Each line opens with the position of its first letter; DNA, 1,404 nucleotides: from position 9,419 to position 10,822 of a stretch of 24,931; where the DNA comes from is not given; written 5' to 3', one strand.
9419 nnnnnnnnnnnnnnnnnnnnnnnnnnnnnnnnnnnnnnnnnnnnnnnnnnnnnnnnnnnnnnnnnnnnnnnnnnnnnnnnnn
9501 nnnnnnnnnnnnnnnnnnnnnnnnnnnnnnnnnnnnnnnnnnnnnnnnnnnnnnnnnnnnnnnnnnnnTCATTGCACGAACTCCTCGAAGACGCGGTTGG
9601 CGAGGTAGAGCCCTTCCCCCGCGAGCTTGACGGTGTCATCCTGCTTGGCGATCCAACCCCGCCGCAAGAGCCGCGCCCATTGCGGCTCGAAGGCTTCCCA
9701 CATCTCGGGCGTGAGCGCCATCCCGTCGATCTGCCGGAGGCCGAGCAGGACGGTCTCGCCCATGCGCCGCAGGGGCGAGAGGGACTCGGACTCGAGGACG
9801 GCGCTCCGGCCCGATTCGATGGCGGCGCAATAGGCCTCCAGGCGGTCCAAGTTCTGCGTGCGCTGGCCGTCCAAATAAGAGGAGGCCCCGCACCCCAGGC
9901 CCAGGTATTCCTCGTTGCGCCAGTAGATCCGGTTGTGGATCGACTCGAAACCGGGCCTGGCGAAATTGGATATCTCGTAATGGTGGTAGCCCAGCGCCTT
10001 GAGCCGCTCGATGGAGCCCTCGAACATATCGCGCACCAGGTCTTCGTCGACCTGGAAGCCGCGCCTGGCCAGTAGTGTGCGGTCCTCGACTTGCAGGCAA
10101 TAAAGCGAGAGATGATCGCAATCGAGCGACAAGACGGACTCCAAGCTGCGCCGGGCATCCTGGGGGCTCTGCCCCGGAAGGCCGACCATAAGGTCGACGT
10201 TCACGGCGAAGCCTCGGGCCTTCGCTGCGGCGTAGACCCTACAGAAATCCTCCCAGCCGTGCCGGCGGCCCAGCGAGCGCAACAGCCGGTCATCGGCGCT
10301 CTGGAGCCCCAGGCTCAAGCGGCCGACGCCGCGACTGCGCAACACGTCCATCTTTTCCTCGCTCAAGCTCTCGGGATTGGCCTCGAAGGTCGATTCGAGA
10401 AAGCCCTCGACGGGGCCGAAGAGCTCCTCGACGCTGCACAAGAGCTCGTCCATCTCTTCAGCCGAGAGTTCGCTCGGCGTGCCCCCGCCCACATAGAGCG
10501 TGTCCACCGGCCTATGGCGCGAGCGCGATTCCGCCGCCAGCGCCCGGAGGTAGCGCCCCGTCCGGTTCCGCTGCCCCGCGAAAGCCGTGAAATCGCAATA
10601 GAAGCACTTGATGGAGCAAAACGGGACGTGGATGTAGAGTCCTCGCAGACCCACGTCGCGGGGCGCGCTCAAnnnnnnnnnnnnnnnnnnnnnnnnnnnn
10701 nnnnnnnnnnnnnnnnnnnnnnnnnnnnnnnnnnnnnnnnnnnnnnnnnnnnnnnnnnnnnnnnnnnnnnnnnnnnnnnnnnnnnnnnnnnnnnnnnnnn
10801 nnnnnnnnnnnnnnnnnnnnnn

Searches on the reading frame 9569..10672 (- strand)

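Call 93: search_protein_families(library=pfam, proteins=[window:9569-10672:-], max_evalue=0.001)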
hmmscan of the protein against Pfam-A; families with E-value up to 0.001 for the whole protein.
window:9569-10672:- (367 aa): 1 family
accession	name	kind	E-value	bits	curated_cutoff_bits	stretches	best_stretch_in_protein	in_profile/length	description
PF04055.27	Radical_SAM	-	7.9e-27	94.9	29.5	1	13-178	1-164/166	Radical SAM superfamily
